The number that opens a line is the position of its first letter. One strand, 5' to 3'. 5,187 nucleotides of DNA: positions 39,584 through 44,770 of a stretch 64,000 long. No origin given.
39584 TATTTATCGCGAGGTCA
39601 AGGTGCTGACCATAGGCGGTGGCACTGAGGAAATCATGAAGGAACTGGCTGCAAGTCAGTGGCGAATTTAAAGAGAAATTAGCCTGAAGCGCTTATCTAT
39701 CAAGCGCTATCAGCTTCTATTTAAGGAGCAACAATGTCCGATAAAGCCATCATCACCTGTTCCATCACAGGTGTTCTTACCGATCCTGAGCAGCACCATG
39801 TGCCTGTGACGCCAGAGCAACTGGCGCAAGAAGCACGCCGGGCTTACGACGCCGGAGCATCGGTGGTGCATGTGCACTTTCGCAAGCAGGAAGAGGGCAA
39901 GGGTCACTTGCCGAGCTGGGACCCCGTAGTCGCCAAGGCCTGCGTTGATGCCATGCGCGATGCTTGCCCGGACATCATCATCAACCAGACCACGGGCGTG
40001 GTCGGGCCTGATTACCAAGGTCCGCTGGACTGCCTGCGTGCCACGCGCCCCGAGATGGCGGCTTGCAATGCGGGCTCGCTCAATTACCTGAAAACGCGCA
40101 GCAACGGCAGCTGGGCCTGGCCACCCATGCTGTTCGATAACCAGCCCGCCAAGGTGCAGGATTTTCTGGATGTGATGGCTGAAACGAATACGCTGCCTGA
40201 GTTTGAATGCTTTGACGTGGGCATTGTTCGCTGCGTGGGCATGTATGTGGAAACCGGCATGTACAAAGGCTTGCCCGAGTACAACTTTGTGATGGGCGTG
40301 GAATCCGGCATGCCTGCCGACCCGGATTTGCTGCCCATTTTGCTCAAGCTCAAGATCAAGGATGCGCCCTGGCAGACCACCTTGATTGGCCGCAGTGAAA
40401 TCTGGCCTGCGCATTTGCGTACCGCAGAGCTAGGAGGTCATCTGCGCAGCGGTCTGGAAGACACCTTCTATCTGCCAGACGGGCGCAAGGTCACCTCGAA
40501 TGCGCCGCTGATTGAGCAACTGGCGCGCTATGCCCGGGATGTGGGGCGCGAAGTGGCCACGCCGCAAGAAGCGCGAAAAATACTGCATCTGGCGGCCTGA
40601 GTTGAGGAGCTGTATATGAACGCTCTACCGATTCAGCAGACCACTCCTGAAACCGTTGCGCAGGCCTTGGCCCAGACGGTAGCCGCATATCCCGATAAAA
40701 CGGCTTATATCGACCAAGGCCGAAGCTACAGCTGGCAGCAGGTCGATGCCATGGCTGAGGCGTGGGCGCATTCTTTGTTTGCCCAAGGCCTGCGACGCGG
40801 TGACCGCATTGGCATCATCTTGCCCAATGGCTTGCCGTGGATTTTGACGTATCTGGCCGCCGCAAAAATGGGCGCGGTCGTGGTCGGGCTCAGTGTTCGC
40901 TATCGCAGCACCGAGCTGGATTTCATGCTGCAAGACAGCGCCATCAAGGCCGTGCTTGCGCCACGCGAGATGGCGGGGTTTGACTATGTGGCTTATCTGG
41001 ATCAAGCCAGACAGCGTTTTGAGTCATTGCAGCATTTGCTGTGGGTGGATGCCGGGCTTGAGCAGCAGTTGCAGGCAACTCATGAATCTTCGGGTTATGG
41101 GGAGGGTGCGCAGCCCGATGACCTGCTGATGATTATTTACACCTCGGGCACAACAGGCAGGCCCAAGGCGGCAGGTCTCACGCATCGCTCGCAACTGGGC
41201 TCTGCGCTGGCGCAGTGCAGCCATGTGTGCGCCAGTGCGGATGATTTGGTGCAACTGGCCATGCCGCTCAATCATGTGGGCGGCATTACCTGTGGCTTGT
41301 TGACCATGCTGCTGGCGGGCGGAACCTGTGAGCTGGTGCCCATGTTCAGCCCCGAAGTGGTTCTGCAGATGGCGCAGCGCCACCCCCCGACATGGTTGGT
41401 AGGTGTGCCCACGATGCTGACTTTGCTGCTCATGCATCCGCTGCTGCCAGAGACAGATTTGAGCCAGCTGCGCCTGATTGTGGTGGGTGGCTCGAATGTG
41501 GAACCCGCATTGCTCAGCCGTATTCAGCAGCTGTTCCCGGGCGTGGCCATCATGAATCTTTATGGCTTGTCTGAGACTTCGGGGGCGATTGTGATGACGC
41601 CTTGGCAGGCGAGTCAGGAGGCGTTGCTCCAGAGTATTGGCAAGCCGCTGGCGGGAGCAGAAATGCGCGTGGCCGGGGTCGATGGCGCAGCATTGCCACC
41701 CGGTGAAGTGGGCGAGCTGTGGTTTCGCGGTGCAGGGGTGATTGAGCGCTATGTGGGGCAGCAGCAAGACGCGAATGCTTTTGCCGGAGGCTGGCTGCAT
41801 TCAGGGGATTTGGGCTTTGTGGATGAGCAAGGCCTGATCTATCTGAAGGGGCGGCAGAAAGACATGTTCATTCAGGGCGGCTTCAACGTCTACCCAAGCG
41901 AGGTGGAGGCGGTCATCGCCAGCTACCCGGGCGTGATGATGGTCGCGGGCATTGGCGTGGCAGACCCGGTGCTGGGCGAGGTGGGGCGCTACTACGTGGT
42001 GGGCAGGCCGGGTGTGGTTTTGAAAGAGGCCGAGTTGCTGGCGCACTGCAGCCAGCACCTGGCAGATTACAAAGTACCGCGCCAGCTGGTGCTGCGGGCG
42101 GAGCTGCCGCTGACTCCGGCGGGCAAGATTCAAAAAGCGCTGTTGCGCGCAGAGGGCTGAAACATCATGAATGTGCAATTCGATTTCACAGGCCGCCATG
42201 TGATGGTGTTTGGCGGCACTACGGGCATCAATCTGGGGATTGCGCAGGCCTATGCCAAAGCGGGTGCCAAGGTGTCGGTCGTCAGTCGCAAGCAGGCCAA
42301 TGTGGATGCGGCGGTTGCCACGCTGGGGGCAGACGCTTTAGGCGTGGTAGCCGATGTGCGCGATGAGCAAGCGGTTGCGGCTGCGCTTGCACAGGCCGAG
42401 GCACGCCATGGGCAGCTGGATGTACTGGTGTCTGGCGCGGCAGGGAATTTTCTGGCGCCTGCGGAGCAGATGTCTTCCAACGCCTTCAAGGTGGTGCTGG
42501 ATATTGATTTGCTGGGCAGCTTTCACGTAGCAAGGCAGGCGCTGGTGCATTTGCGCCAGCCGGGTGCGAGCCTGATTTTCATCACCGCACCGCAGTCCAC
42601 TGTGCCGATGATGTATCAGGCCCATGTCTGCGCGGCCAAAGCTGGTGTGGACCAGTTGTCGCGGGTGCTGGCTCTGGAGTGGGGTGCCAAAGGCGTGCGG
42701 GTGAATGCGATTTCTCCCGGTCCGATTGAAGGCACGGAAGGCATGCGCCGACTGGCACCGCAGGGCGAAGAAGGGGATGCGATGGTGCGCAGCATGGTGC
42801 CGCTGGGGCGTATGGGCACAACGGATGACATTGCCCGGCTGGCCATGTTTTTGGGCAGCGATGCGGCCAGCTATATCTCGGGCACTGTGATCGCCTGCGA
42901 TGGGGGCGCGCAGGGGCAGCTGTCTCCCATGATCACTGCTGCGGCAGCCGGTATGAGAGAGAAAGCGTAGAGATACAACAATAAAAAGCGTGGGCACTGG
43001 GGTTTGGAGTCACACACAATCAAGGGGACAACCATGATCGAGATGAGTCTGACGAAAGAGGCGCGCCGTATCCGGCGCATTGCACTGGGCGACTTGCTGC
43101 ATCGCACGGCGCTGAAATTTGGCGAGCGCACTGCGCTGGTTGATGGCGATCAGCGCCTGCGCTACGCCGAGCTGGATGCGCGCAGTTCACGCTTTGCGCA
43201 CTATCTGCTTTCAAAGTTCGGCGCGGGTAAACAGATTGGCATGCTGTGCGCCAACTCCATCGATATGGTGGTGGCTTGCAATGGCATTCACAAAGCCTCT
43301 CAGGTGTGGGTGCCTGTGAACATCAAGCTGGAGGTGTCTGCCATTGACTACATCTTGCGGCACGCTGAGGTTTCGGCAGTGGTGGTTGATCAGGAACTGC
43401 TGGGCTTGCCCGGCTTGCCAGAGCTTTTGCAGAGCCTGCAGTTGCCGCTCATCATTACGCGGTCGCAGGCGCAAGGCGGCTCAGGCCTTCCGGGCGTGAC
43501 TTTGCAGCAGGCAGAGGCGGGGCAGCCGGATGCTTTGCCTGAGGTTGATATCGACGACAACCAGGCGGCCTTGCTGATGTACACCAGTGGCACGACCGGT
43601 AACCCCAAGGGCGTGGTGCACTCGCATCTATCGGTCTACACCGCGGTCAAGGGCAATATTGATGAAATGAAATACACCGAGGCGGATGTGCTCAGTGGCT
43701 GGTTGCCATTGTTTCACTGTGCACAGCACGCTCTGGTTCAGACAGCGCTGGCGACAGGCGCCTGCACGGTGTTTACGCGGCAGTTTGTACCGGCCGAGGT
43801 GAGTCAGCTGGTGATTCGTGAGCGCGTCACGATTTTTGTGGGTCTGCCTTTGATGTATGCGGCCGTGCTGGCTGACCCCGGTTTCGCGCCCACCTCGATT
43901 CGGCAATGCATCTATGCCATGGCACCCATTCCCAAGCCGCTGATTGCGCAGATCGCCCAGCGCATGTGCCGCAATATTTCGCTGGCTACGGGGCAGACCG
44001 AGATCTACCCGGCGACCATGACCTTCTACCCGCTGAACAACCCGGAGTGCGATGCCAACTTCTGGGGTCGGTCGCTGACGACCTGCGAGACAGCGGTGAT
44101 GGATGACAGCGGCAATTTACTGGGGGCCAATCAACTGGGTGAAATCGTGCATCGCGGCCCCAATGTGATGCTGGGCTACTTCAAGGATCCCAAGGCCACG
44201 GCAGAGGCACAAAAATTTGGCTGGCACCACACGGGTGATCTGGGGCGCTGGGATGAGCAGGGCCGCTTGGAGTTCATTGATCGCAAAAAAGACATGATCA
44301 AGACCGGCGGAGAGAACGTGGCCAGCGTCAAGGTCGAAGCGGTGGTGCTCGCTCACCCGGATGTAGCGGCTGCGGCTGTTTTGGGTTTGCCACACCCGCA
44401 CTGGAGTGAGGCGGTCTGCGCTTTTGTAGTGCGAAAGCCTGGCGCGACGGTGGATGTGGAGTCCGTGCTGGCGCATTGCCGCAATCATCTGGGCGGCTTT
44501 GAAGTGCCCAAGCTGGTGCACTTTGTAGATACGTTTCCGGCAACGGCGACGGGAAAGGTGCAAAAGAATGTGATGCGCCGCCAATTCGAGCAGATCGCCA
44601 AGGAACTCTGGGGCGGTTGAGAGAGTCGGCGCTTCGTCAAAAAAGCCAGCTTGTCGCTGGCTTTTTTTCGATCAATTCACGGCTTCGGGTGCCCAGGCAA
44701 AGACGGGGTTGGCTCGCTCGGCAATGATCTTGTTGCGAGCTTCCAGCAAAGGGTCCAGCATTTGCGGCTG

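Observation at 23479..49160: Two gapless-alignable 101 bp elements bracket the 25 kb catabolic region as direct repeats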

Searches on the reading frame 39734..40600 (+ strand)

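Call 90: search_protein_families(library=pfam, proteins=[window:39734-40600:+], max_evalue=0.00001)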
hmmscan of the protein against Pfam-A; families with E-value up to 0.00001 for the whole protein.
window:39734-40600:+ (288 aa): 1 family
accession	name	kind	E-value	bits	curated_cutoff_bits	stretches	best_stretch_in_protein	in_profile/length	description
PF05853.18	BKACE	-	1.1e-84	284.5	24.8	1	4-286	1-274/274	beta-keto acid cleavage enzyme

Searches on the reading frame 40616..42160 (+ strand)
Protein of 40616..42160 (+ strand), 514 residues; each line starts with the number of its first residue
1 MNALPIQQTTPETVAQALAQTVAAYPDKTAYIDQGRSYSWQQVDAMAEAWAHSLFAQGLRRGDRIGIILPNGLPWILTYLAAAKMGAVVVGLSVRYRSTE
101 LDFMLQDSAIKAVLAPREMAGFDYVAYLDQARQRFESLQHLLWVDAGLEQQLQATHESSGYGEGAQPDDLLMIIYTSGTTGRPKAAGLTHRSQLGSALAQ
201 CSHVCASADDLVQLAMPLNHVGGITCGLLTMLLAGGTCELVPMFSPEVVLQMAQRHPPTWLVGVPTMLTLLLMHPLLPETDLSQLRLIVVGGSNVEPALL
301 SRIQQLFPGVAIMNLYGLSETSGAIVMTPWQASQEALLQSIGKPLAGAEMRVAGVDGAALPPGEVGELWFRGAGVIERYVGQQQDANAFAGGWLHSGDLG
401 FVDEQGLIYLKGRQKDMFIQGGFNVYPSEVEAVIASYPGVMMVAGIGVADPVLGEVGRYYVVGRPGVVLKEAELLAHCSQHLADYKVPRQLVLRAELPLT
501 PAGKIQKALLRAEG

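Call 90: search_protein_families(library=pfam, proteins=[window:40616-42160:+], max_evalue=0.00001)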
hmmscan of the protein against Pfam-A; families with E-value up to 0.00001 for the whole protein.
window:40616-42160:+ (514 aa): 2 families
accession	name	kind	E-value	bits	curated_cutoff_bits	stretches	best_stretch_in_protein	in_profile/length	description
PF00501.34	AMP-binding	-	3.2e-86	290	29.9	1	19-379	2-383/384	AMP-binding enzyme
PF13193.12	AMP-binding_C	-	3.2e-13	50.8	24.5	1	429-504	1-76/76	AMP-binding enzyme C-terminal domain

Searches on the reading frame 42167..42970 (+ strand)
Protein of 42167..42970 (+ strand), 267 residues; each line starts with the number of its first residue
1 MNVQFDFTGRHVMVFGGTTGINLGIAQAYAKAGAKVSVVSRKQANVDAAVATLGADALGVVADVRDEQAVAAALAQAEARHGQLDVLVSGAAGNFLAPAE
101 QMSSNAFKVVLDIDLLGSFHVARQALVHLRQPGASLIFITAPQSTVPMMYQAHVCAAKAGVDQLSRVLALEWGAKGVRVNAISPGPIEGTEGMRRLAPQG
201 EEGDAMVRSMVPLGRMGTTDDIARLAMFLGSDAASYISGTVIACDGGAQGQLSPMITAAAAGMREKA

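Call 90: search_protein_families(library=pfam, proteins=[window:42167-42970:+], max_evalue=0.00001)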
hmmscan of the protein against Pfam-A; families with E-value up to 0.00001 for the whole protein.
window:42167-42970:+ (267 aa): 4 families
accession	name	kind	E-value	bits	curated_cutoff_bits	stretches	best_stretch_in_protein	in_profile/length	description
PF13561.12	adh_short_C2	-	1.1e-51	176.1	27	1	19-248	6-235/236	Enoyl-(Acyl carrier protein) reductase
PF00106.31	adh_short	-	2.5e-39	135.2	26.6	1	11-196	2-190/195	short chain dehydrogenase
PF23441.1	SDR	-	2.6e-14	53.7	27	1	11-248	9-255/258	SDR-like rossmann domain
PF08659.16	KR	-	2e-06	28.3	22.6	1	12-167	3-162/180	KR domain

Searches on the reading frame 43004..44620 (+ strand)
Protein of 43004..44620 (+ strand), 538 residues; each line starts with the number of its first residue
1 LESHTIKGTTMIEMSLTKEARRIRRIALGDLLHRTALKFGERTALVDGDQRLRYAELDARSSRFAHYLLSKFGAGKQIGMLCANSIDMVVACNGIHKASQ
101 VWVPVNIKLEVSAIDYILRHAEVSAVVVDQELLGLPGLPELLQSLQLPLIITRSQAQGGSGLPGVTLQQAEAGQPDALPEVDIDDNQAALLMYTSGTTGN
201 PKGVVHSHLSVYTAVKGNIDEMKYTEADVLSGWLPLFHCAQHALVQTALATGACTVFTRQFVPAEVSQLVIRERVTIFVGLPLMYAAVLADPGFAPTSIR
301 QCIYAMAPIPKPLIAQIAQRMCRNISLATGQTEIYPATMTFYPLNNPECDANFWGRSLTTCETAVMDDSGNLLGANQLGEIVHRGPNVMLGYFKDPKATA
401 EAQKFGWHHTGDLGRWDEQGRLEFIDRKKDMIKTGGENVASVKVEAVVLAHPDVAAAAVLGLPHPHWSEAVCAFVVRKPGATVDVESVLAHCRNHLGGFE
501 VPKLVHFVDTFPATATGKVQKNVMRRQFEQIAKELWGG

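Call 90: search_protein_families(library=pfam, proteins=[window:43004-44620:+], max_evalue=0.00001)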
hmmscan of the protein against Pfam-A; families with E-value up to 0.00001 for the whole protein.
window:43004-44620:+ (538 aa): 2 families
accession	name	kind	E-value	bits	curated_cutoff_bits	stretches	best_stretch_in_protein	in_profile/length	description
PF00501.34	AMP-binding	-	5.9e-72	243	29.9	1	33-393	2-384/384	AMP-binding enzyme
PF13193.12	AMP-binding_C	-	3e-20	73.3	24.5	1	443-518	1-76/76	AMP-binding enzyme C-terminal domain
